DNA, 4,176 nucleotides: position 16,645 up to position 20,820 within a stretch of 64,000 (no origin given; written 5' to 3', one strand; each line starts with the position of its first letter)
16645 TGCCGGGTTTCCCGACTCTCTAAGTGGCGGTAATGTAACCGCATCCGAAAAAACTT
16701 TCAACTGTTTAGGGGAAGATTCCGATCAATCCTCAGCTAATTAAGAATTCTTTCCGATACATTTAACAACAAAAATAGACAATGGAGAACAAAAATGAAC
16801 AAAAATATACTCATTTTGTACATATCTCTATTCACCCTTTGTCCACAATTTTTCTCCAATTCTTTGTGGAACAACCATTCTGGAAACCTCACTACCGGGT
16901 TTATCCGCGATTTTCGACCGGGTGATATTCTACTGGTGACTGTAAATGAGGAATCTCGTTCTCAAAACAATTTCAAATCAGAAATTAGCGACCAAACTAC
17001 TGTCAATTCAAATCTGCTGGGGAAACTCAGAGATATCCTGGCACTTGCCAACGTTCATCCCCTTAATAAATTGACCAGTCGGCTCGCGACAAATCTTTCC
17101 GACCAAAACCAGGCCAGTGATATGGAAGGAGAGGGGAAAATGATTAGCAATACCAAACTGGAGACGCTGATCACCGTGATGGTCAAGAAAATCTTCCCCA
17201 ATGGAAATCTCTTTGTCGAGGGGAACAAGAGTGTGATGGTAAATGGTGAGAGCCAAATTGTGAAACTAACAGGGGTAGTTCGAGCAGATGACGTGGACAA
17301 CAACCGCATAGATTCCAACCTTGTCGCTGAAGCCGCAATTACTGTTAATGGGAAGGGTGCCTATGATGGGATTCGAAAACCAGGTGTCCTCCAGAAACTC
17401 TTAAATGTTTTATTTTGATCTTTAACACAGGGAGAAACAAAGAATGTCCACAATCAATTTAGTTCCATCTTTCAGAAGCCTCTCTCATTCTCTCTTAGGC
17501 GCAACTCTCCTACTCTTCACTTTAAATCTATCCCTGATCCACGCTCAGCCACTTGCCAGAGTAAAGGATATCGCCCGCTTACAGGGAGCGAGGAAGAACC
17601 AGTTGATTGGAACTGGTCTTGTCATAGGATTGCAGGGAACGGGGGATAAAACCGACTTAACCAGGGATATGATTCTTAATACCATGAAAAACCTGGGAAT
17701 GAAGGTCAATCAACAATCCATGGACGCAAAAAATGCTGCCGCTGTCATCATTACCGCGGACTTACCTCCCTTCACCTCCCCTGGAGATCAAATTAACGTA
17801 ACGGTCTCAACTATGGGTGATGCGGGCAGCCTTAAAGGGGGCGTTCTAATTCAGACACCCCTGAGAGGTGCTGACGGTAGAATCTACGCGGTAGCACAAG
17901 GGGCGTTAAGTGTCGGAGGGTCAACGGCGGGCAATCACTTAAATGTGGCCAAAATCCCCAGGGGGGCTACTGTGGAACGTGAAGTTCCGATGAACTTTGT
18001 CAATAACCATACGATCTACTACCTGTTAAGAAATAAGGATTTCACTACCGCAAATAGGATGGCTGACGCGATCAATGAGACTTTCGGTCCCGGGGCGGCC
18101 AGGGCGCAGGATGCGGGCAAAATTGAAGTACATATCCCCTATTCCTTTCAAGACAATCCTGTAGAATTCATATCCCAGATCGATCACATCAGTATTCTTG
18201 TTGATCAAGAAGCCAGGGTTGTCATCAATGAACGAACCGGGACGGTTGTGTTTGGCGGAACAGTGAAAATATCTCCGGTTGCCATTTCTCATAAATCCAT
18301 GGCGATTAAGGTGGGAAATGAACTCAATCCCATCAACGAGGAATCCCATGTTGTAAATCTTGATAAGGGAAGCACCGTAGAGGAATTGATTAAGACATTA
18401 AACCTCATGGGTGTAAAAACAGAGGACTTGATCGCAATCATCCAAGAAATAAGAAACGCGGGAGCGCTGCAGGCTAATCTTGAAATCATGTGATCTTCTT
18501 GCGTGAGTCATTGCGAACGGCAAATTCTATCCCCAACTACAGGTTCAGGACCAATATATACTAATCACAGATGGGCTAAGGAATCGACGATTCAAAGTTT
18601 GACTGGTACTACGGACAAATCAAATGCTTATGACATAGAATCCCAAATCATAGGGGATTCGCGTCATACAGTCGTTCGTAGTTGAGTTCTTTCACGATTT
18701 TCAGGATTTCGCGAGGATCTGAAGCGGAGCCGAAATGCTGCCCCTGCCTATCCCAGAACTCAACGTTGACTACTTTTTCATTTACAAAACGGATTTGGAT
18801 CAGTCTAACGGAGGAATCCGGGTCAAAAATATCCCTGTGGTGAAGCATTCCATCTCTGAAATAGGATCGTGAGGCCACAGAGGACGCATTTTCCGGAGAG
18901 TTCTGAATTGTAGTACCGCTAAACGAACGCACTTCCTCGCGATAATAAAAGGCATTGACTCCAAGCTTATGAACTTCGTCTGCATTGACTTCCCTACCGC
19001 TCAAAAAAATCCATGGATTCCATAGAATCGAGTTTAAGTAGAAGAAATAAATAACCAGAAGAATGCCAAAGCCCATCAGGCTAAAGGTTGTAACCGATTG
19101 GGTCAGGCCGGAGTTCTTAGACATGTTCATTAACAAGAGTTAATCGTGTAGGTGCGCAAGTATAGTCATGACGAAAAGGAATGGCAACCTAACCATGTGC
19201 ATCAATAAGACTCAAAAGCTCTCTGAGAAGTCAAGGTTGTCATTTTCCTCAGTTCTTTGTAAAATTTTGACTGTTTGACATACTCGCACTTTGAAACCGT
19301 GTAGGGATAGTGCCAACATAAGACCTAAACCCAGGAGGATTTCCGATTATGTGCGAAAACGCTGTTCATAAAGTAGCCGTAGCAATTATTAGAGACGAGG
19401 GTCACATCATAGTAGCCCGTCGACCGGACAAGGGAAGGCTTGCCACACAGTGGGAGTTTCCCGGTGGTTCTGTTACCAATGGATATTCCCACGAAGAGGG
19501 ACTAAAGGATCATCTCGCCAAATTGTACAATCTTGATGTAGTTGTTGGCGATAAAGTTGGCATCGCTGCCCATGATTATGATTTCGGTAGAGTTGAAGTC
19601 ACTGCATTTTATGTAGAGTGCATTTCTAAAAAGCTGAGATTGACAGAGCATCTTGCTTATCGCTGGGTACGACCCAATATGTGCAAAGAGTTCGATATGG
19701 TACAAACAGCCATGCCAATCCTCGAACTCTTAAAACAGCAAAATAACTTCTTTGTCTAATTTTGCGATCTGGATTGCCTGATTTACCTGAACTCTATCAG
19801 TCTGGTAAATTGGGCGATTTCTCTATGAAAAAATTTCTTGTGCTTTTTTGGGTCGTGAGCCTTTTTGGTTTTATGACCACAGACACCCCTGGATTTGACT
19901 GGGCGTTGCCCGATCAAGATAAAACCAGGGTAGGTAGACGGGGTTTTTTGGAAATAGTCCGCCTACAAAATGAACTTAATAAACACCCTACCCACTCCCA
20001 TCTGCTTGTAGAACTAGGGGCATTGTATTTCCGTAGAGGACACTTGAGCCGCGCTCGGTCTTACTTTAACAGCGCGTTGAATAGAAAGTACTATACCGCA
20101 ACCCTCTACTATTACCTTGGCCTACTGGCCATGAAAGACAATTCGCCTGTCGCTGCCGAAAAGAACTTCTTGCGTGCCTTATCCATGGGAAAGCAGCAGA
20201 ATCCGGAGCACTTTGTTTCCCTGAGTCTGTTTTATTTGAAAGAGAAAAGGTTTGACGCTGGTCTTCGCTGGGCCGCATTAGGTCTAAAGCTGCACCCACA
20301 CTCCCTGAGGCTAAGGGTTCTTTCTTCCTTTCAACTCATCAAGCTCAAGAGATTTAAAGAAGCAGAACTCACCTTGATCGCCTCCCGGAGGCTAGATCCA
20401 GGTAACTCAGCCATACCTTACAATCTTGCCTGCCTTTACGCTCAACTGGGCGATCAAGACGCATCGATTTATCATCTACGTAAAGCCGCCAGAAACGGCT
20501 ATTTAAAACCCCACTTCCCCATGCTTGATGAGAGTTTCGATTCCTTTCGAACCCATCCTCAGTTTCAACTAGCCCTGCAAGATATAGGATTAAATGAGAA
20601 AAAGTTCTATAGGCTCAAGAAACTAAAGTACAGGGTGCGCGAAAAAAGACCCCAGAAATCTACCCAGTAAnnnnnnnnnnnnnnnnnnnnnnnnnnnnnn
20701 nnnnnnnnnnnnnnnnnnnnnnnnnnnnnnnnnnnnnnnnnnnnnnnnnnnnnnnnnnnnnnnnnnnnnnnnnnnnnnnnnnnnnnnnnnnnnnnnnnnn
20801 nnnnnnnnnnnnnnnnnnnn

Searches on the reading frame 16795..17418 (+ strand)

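Call 106: search_protein_families(library=pfam, proteins=[window:16795-17418:+], max_evalue=0.001)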
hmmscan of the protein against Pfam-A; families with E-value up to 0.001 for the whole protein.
window:16795-17418:+ (207 aa): 1 family
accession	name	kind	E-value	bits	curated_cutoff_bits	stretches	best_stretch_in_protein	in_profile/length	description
PF02107.21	FlgH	-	1.4e-36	126.2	27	1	22-206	5-170/172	Flagellar L-ring protein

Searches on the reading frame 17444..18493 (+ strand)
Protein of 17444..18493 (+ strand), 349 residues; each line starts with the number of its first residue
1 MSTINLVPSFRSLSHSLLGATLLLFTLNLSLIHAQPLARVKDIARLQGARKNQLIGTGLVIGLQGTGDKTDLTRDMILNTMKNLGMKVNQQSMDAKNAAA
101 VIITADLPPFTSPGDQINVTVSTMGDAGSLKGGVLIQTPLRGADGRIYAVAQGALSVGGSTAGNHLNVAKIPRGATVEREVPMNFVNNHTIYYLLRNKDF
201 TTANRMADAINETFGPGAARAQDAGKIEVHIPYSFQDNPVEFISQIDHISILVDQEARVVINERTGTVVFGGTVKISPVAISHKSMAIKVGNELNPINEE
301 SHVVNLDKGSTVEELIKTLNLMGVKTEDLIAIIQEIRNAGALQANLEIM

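Call 10: search_protein_families(library=pfam, proteins=[window:17444-18493:+], max_evalue=0.01)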
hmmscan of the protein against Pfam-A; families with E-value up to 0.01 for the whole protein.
window:17444-18493:+ (349 aa): 1 family
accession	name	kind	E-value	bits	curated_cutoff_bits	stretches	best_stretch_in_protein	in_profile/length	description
PF02119.21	FlgI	-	1.4e-109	366.6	25.3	1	39-348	1-343/343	Flagellar P-ring protein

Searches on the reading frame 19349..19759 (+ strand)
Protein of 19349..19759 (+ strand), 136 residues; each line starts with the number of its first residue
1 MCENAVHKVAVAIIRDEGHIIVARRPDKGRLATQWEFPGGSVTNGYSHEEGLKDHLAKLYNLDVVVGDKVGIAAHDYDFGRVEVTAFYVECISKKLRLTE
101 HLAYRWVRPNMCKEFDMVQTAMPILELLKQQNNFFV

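Call 10: search_protein_families(library=pfam, proteins=[window:19349-19759:+], max_evalue=0.01)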
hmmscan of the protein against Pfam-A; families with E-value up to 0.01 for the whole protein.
window:19349-19759:+ (136 aa): 2 families
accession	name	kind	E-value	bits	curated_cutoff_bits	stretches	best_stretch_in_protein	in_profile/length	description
PF14815.12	NUDIX_4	-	2.4e-13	50.3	35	1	10-119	1-105/113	NUDIX domain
PF00293.34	NUDIX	-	8.7e-06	26.2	21.1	1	9-111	6-117/134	NUDIX domain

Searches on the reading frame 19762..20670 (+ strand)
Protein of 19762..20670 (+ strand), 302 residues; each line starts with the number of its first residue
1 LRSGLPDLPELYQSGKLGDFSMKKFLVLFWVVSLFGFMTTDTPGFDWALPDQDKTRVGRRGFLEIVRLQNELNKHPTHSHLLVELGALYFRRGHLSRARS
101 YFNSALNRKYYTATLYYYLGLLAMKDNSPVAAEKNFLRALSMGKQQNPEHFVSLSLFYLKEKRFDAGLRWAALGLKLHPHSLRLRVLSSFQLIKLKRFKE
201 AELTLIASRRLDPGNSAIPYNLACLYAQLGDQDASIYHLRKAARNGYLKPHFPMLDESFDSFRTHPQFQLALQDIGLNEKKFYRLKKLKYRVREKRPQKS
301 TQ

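Call 10: search_protein_families(library=pfam, proteins=[window:19762-20670:+], max_evalue=0.01)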
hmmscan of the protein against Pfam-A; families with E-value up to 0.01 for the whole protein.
window:19762-20670:+ (302 aa): 11 families
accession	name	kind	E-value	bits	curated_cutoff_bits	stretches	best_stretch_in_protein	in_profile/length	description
PF07719.23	TPR_2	-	1.2e-10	41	27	0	81-107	3-29/34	Tetratricopeptide repeat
PF13424.12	TPR_12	-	1.1e-08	35.6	30.1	1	64-108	28-74/77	Tetratricopeptide repeat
PF14559.12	TPR_19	-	5.7e-07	30.2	25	0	192-233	1-42/68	Tetratricopeptide repeat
PF13432.12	TPR_16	-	1.1e-06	29.4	32.7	1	85-142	3-60/65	Tetratricopeptide repeat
PF00515.34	TPR_1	-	1.2e-06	28.5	27.8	0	220-242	5-27/34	Tetratricopeptide repeat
PF13431.12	TPR_17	-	4.6e-06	26.9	24.4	0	211-235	8-32/34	Tetratricopeptide repeat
PF13428.12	TPR_14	-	1.9e-05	25.3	23.5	0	81-120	3-42/44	Tetratricopeptide repeat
PF13181.12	TPR_8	-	7.1e-05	23.1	25.7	0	220-242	5-27/34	Tetratricopeptide repeat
PF13371.12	TPR_9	-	0.00021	21.7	35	0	75-107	25-57/73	Tetratricopeptide repeat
PF12895.13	ANAPC3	-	0.00096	19.8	27.2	1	143-205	18-79/82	Anaphase-promoting complex, cyclosome, subunit 3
PF13374.12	TPR_10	-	0.0072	16.8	27.5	0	221-243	7-29/42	Tetratricopeptide repeat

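Call 16: find_encoding_contigs(protein=window:19762-20670:+, flank=3000, max_places=10)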
Protein window:19762-20670:+ (302 aa): no gene with exactly this product is on record in the collection.
